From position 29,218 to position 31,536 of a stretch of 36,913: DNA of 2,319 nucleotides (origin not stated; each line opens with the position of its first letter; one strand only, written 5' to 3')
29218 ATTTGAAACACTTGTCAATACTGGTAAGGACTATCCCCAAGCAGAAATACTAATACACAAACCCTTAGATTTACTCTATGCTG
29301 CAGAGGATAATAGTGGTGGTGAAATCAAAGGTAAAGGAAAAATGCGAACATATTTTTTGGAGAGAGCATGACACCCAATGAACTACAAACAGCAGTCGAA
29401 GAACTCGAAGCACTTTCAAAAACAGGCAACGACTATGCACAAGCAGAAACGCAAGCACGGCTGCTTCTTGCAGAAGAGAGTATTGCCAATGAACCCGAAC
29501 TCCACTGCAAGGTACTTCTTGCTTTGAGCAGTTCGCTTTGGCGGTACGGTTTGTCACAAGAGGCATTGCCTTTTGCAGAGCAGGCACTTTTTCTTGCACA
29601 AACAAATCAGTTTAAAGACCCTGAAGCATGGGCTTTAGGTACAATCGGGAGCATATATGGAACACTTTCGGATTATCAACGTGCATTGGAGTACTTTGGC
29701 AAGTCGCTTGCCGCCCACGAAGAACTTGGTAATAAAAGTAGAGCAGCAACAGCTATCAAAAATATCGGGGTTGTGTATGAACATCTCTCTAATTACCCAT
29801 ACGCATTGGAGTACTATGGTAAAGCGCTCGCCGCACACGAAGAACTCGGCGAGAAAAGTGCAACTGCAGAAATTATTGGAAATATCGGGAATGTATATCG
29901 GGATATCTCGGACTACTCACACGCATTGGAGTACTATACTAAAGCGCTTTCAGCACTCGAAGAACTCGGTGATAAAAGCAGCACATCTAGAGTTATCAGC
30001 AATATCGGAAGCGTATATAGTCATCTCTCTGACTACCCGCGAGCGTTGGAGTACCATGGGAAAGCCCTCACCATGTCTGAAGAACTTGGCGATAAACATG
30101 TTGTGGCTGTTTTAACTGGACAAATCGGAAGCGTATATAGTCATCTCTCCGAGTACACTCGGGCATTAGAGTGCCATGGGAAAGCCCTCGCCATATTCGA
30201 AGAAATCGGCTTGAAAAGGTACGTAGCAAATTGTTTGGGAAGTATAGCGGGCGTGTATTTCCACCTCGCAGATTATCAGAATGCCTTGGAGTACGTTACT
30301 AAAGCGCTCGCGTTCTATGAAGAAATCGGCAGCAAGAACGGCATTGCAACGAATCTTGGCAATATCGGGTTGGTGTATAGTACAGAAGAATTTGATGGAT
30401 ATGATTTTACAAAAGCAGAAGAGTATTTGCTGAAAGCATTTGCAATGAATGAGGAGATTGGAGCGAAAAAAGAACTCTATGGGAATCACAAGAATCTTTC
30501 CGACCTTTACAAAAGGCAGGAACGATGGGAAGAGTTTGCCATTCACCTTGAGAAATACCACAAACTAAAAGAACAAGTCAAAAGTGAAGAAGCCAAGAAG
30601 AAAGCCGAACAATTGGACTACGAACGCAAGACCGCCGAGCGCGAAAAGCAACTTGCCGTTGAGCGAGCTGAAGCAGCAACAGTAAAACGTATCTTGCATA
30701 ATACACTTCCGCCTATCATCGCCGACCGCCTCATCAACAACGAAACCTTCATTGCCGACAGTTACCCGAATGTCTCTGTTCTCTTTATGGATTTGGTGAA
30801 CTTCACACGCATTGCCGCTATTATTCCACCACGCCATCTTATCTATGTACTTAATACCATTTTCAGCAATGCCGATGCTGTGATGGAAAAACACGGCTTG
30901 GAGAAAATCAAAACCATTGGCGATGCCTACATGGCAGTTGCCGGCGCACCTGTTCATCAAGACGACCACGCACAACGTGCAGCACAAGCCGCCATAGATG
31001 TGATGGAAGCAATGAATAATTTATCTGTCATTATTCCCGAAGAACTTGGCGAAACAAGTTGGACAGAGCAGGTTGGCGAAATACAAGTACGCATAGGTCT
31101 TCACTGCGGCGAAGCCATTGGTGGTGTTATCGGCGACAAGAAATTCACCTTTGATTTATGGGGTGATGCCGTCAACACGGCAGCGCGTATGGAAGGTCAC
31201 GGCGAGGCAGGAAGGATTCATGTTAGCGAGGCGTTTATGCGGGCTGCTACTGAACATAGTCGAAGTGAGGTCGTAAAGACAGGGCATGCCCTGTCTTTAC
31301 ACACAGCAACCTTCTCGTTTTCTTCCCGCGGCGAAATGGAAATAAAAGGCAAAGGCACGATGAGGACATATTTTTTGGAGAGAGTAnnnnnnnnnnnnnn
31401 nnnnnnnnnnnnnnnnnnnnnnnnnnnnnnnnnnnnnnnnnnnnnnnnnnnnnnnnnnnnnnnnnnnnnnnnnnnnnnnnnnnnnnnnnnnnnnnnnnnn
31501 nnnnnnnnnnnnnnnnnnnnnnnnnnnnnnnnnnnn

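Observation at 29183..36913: Tandem array of one TPR sensor scaffold fused to alternative output modules (two cyclases, one histidine kinase, one unknown) with two decayed copies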

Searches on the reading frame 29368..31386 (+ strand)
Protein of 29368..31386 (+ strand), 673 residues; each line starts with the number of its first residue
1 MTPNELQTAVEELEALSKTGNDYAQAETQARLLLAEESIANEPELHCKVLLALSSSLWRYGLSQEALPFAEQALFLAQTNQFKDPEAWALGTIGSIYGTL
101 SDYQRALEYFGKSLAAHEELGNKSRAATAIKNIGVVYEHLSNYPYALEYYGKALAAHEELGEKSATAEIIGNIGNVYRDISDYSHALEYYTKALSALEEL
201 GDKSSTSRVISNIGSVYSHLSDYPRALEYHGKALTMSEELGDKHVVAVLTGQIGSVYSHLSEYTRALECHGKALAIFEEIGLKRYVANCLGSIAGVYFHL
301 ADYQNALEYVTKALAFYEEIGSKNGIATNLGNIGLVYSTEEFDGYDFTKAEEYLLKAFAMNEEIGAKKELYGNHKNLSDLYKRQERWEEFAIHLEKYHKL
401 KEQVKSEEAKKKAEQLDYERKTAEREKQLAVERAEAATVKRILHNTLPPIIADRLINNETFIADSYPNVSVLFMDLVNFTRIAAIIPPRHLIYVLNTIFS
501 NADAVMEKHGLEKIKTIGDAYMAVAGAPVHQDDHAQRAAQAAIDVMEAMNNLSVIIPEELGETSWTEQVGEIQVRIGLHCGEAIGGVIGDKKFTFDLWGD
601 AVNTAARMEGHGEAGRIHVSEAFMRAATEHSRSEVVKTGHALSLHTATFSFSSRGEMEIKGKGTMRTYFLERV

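Call 8: search_protein_families(library=pfam, proteins=[window:29368-31386:+], max_evalue=0.01)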
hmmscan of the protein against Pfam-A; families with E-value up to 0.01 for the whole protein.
window:29368-31386:+ (673 aa): 14 families
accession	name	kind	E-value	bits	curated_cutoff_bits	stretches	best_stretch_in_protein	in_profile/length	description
PF00211.25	Guanylate_cyc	-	4e-51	173.6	21.9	1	464-671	4-182/183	Adenylate and Guanylate cyclase catalytic domain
PF13424.12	TPR_12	-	8.5e-43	144.9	30.1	4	127-199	3-77/77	Tetratricopeptide repeat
PF00515.34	TPR_1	-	3.3e-27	93.6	27.8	2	168-195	2-29/34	Tetratricopeptide repeat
PF13374.12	TPR_10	-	3.1e-26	91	27.5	2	209-240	4-35/42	Tetratricopeptide repeat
PF13176.12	TPR_7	-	8.4e-20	69.6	27.9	1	171-203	3-35/36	Tetratricopeptide repeat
PF07719.23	TPR_2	-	1.1e-16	59.9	27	0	168-195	2-29/34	Tetratricopeptide repeat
PF13181.12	TPR_8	-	2.4e-11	43.3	25.7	0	167-195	1-29/34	Tetratricopeptide repeat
PF14938.12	SNAP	-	1.7e-09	38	25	1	102-232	50-180/282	Soluble NSF attachment protein, SNAP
PF17874.7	TPR_MalT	-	4.5e-06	26.6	45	1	64-201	18-156/336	MalT-like TPR region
PF22883.1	Consortin_N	-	1.6e-05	25.2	27.7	0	288-318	7-37/52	Consortin, N-terminal domain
PF24885.1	TPR_NPHP3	-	2e-05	24.5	100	1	159-276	91-212/239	Nephrocystin-3 TPR domain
PF10602.15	RPN7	-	0.0042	17.2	29.6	0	107-234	16-140/174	26S proteasome subunit RPN7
PF08238.18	Sel1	-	0.0043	18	30.7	0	182-194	20-32/36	Sel1 repeat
PF13432.12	TPR_16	-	0.0064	17.4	32.7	1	94-156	4-60/65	Tetratricopeptide repeat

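Call 9: search_protein_families(library=ncbifam, proteins=[window:29368-31386:+], max_evalue=0.01)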
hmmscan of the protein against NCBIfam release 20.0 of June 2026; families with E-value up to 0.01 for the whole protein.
window:29368-31386:+ (673 aa): 9 families
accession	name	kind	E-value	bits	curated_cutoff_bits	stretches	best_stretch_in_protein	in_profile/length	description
NF041717.1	HaaA_phane_TPR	equivalog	3e-27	95.1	1125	1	71-405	536-866/882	cyclophane-containing RiPP biosynthesis TPR protein HaaT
NF053520.1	HK_Porph_FimS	equivalog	3.9e-26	91.5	600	3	208-441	125-354/618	sensor histidine kinase FimS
NF040586.1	FxSxx_TPR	equivalog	6.7e-18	64.5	300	2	7-244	386-636/830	FxSxx-COOH system tetratricopeptide repeat protein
NF053617.1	SARPRegAfsRStmc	equivalog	8.6e-16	57.1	1430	1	15-281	704-970/986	SARP-family global regulator AfsR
NF053779.1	BT3442_fam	equivalog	1.5e-12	47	940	2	46-195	101-250/563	BT3442 family protein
NF002725.1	PRK02603.1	equivalog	7.8e-12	45.5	143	2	181-241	49-106/173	photosystem I assembly protein Ycf3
NF053720.1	NsdA_fam_reg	subfamily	2e-11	44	75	1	164-281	198-315/432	NsdA family TPR-like regulatory protein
TIGR03903.1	TOMM_kin_cyc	equivalog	2.6e-07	28.9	705.75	1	504-637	327-446/1267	TOMM system kinase/cyclase fusion protein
NF041522.1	TPR_sll0314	equivalog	0.00013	21.3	225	0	132-201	185-255/275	Sll0314/Alr1548 family TPR repeat-containing protein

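Call 24: find_related_loci(query=window:29368-31386:+, collection=genome_contigs, flank=10000)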
Query window:29368-31386:+ (673 aa) in genome_contigs; peptide patterns used: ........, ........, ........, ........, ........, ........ (x = any residue, [..] = any of these).
52 stretches matched a pattern; 14 encode a relative of the query (tblastn E <= 1e-3); 14 distinct loci.
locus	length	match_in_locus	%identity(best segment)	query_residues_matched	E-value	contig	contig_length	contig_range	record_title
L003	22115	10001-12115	62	1-672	0e+0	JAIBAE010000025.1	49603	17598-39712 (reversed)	MAG: Bacteroidota bacterium isolate SSF3 NODE_12559_length_49603_cov_7.138350, whole genome shotgun sequence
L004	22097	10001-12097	60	1-673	0e+0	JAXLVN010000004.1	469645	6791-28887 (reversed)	MAG: Candidatus Kapaibacterium sp. isolate STL-BAC57 C1.230.fa-4, whole genome shotgun sequence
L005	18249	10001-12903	61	1-672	0e+0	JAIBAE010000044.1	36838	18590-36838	MAG: Bacteroidota bacterium isolate SSF3 NODE_20656_length_36838_cov_6.782844, whole genome shotgun sequence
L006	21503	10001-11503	64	19-672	0e+0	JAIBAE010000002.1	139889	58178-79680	MAG: Bacteroidota bacterium isolate SSF3 NODE_1614_length_139889_cov_6.923048, whole genome shotgun sequence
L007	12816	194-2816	56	1-672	0e+0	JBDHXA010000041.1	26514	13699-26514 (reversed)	MAG: Chlorobiota bacterium isolate AS-MESO-3CA.163 NODE_7685_length_26514_cov_14.141431, whole genome shotgun sequence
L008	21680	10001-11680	55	87-672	0e+0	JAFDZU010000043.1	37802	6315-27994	MAG: Bacteroidetes bacterium isolate SZAS-91 BACT-KAN-6__43__length-37802, whole genome shotgun sequence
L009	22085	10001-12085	45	19-672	3e-179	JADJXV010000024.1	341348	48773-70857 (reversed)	MAG: Ignavibacteria bacterium isolate Lyne_18-Q3-R50-59_BAT3C.229 tig00321951-10-3399310, whole genome shotgun sequence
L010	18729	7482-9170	55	87-673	0e+0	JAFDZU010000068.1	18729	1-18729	MAG: Bacteroidetes bacterium isolate SZAS-91 BACT-KAN-6__68__length-18729, whole genome shotgun sequence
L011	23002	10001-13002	42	1-673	6e-167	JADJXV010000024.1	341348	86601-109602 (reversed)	MAG: Ignavibacteria bacterium isolate Lyne_18-Q3-R50-59_BAT3C.229 tig00321951-10-3399310, whole genome shotgun sequence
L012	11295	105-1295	31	65-671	2e-58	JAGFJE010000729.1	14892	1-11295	MAG: Phaeodactylibacter sp. isolate mag.15 k127_199361, whole genome shotgun sequence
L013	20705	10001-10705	42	394-670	6e-56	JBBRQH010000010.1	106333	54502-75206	MAG: Chthoniobacterales bacterium isolate metawrap_la1_27 W_la1_27_k141_1539523L_106333_cov_33.0050, whole genome shotgu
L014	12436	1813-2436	40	433-670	4e-46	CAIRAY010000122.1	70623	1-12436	MAG: uncultured Fibrobacteres bacterium isolate Loclat_bin-05108 genome assembly, contig: bin-05108:122/192, whole genom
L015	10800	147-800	39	421-670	2e-42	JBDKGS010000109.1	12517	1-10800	MAG: Fibrobacterota bacterium isolate flintriver_2019_sw_WHONDRS-S19S_0015_A_bin.24 scaffold_0001251, whole genome shotg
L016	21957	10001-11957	37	13-673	5e-37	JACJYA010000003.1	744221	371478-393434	MAG: Lewinellaceae bacterium isolate HK-STAS-BACT-26 HK-STAS-BACT-26_3, whole genome shotgun sequence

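Call 36: find_homologous_proteins(query=window:29368-31386:+, max_evalue=1e-60)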
Query window:29368-31386:+ (673 aa): 1107 proteins with E <= 1e-60 among 8000 candidates; the best 120 are listed.
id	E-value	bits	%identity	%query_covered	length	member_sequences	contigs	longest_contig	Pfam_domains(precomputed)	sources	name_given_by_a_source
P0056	0.0e+0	1491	100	100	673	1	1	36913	PF17874.8,PF00515.35,PF13424.13,PF13176.13,PF24885.2,PF14938.13,PF00211.26,PF22883.2,PF13181.13,PF07719.24,PF13374.13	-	-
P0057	0.0e+0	1237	69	100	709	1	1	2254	PF10602.16,PF13414.13,PF13176.13,PF13428.13,PF13374.13,PF17874.8,PF00515.35,PF13424.13,PF13432.13,PF00211.26,PF13181.13,PF07719.24,PF13174.13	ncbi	-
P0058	0.0e+0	1131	66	100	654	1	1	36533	PF13414.13,PF00515.35,PF13424.13,PF13176.13,PF14938.13,PF13428.13,PF00211.26,PF08238.19,PF07719.24,PF13374.13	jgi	jgi:class 3 adenylate cyclase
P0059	0.0e+0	1031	55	100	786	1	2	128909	PF10602.16,PF13414.13,PF13176.13,PF13428.13,PF13374.13,PF13371.13,PF17874.8,PF00515.35,PF13424.13,PF14938.13,PF13432.13,PF00211.26,PF13181.13,PF07719.24,PF13174.13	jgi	jgi:class 3 adenylate cyclase/tetratricopeptide (TPR) repeat protein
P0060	4.3e-294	995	46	91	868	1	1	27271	PF10602.16,PF13414.13,PF13176.13,PF24885.2,PF13428.13,PF08238.19,PF23220.2,PF13374.13,PF10516.16,PF13371.13,PF17874.8,PF00515.35,PF13424.13,PF21033.5,PF14938.13,PF13432.13,PF00211.26,PF13181.13,PF07719.24,PF13174.13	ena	-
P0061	1.2e-289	980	57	100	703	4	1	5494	PF10602.16,PF13487.13,PF00515.35,PF13424.13,PF13176.13,PF13432.13,PF00211.26,PF13181.13,PF07719.24,PF13374.13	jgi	jgi:class 3 adenylate cyclase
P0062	2.9e-282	956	65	100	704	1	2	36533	PF10602.16,PF13414.13,PF13176.13,PF24885.2,PF13428.13,PF08238.19,PF13374.13,PF17874.8,PF00515.35,PF13424.13,PF14938.13,PF13432.13,PF00211.26,PF13181.13,PF07719.24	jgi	jgi:tetratricopeptide (TPR) repeat protein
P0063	2.4e-276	936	66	100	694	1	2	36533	PF10602.16,PF00515.35,PF13424.13,PF13176.13,PF14938.13,PF00211.26,PF13181.13,PF07719.24,PF13374.13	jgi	jgi:class 3 adenylate cyclase/tetratricopeptide (TPR) repeat protein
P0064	5.4e-269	912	64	100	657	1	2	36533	PF10602.16,PF13431.13,PF13176.13,PF13428.13,PF13374.13,PF00515.35,PF13424.13,PF14938.13,PF13432.13,PF00211.26,PF13181.13,PF07719.24,PF13174.13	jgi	jgi:class 3 adenylate cyclase/tetratricopeptide (TPR) repeat protein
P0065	6.5e-269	912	54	100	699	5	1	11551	PF01261.31,PF13371.13,PF00515.35,PF13424.13,PF13176.13,PF14938.13,PF13432.13,PF00211.26,PF13181.13,PF07719.24,PF13374.13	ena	-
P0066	1.5e-268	911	48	100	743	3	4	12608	PF13414.13,PF13176.13,PF13428.13,PF08238.19,PF13374.13,PF00515.35,PF13424.13,PF14938.13,PF13432.13,PF00211.26,PF13181.13,PF07719.24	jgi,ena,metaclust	metaclust:\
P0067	7.0e-263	892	59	97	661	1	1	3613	PF10602.16,PF23914.2,PF13176.13,PF24885.2,PF13428.13,PF13374.13,PF10516.16,PF00515.35,PF13424.13,PF14938.13,PF13432.13,PF00211.26,PF13181.13,PF07719.24,PF13174.13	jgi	-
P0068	1.3e-262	891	54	100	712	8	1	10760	PF10602.16,PF13414.13,PF13176.13,PF24885.2,PF13428.13,PF13374.13,PF13371.13,PF17874.8,PF00515.35,PF13424.13,PF14938.13,PF13432.13,PF00211.26,PF13181.13,PF07719.24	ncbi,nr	ncbi:MAG: tetratricopeptide repeat protein [Candidatus Kapabacteria bacterium]|nr:tetratricopeptide 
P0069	3.7e-259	880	53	100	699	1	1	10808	PF10602.16,PF00515.35,PF13424.13,PF13176.13,PF13432.13,PF00211.26,PF08238.19,PF13181.13,PF07719.24,PF13374.13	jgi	-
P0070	4.3e-259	879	52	100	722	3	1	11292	PF10602.16,PF13414.13,PF13176.13,PF13428.13,PF13374.13,PF13371.13,PF00515.35,PF13424.13,PF14938.13,PF13432.13,PF00211.26,PF13181.13,PF07719.24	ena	-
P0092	1.8e-222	758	56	100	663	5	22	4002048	PF00515.35,PF13424.13,PF13176.13,PF14938.13,PF13432.13,PF00211.26,PF08238.19,PF13181.13,PF07719.24,PF13374.13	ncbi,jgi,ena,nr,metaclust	ncbi:MAG: tetratricopeptide repeat protein [Ignavibacteria bacterium]|jgi:adenylate cyclase|nr:tetra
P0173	4.1e-178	612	45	97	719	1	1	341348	PF10602.16,PF09986.16,PF10952.16,PF13176.13,PF24885.2,PF13428.13,PF13374.13,PF10516.16,PF17874.8,PF00515.35,PF13424.13,PF21033.5,PF14938.13,PF13432.13,PF00211.26,PF13181.13,PF07719.24,PF13174.13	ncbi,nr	ncbi:MAG: tetratricopeptide repeat protein [Ignavibacteria bacterium]|nr:tetratricopeptide repeat pr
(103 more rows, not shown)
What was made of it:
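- The arrays are chromosomal and shared across a whole clade rather than patchy (calls 24, 36).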

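Call 40: find_encoding_contigs(protein=P0058, flank=10000, max_places=2)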
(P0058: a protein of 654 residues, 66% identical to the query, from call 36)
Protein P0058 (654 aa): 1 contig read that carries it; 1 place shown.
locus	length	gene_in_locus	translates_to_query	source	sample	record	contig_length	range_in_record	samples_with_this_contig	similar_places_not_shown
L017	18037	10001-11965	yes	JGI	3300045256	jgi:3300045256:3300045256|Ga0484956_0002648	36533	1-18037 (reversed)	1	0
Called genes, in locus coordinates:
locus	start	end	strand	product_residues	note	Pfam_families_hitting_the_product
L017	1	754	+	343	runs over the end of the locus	PF17761:DUF1016_N, PF06250:YhcG_C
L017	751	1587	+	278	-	-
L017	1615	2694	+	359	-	PF00211:Guanylate_cyc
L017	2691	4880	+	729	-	PF13424:TPR_12, PF00515:TPR_1 (weak), PF13424:TPR_12, PF00515:TPR_1 (weak), PF13424:TPR_12, PF13424:TPR_12, PF13424:TPR_12, PF00211:Guanylate_cyc, +19 more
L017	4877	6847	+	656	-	PF13424:TPR_12 (weak), PF14938:SNAP, PF13424:TPR_12, PF00515:TPR_1 (weak), PF13424:TPR_12, PF00515:TPR_1 (weak), PF13424:TPR_12, PF00211:Guanylate_cyc, +6 more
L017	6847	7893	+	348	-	PF17761:DUF1016_N, PF06250:YhcG_C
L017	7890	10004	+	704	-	PF10602:RPN7 (faint), PF00515:TPR_1 (weak), PF13424:TPR_12, PF00515:TPR_1 (weak), PF13424:TPR_12, PF00515:TPR_1 (weak), PF13424:TPR_12, PF00211:Guanylate_cyc, +11 more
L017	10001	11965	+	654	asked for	PF13424:TPR_12, PF13424:TPR_12, PF14938:SNAP (weak), PF13424:TPR_12, PF00515:TPR_1 (weak), PF13424:TPR_12, PF00515:TPR_1 (weak), PF00211:Guanylate_cyc, +8 more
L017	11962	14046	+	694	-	PF07719:TPR_2 (faint), PF10602:RPN7 (weak), PF13424:TPR_12, PF00515:TPR_1 (weak), PF13424:TPR_12, PF14938:SNAP (weak), PF13424:TPR_12, PF00211:Guanylate_cyc, +3 more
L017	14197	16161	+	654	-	PF13181:TPR_8 (faint), PF13374:TPR_10 (faint), PF00515:TPR_1 (faint), PF07719:TPR_2 (faint), PF13176:TPR_7 (faint), PF13424:TPR_12, PF00211:Guanylate_cyc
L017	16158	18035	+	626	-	?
